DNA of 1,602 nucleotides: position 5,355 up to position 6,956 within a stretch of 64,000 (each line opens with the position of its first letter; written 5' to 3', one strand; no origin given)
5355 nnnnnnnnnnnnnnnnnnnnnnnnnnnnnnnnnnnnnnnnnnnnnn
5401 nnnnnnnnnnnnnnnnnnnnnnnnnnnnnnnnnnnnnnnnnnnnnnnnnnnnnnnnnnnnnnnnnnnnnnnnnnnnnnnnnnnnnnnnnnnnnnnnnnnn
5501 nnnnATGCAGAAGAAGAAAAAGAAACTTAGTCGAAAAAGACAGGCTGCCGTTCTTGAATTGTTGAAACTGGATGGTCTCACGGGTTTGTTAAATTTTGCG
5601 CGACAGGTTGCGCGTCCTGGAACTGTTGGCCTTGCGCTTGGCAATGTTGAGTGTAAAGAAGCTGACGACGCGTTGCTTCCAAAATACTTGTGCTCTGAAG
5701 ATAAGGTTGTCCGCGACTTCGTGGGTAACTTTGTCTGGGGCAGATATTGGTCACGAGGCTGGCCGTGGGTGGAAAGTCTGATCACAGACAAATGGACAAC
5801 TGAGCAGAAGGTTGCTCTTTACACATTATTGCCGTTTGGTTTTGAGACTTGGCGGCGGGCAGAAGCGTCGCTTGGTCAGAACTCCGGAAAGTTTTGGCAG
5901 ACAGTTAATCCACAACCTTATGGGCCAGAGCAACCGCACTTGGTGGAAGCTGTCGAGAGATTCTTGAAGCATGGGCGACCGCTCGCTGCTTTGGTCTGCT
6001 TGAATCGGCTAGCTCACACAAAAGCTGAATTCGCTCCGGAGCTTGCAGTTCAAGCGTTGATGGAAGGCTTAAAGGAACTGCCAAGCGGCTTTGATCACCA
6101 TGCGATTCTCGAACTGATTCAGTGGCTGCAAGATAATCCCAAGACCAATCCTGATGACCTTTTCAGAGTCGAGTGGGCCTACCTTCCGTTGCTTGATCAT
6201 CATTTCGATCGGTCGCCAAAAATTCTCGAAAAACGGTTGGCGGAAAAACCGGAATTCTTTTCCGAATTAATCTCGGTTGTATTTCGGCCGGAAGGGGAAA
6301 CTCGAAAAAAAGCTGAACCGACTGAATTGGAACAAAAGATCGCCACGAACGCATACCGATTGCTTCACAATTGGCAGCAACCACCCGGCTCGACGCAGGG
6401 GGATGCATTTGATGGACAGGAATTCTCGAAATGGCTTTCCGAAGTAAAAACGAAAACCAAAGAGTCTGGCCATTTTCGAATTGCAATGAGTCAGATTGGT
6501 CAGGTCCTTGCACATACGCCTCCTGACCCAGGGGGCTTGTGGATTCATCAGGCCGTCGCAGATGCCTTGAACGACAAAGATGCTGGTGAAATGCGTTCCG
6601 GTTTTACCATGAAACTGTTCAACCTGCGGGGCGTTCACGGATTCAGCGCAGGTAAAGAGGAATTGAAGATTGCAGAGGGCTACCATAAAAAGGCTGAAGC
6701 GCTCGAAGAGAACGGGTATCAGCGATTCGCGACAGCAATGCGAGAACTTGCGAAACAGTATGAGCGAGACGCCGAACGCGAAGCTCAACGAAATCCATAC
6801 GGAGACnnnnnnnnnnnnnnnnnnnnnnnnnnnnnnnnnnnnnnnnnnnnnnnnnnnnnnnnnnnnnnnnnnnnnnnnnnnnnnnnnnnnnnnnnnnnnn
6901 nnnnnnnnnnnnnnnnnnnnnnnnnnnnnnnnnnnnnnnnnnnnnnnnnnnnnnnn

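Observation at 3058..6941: Low-GC orphan-gene cassette bracketed by a 124/129-bp structured inverted-repeat pair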

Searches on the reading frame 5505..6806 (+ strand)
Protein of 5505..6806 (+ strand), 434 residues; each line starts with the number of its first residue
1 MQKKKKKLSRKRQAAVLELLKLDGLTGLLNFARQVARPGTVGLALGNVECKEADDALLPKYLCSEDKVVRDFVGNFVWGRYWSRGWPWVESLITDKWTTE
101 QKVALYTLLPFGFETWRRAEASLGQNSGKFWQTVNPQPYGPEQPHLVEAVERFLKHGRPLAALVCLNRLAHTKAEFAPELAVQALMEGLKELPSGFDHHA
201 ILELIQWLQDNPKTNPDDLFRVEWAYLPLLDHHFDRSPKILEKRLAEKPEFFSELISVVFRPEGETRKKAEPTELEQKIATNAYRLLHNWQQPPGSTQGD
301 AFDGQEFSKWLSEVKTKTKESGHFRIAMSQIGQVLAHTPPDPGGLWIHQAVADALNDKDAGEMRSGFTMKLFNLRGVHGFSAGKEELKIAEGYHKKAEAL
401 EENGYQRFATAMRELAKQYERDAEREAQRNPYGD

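Call 7: search_protein_families(library=pfam, proteins=[window:5505-6806:+], max_evalue=1)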
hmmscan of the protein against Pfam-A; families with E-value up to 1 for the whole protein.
window:5505-6806:+ (434 aa): 1 family
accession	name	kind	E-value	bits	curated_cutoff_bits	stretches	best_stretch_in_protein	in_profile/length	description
PF21057.2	Hikeshi-like_C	-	0.15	12.4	27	1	272-319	3-50/58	Hikeshi-like, C-terminal domain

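Call 8: search_protein_families(library=padloc, proteins=[window:5505-6806:+], max_evalue=1)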
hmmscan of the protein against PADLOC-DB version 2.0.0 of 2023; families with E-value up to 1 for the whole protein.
window:5505-6806:+ (434 aa): 0 families

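Call 9: search_protein_families(library=ncbifam, proteins=[window:5505-6806:+], max_evalue=1)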
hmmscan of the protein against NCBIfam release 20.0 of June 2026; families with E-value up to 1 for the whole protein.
window:5505-6806:+ (434 aa): 0 families
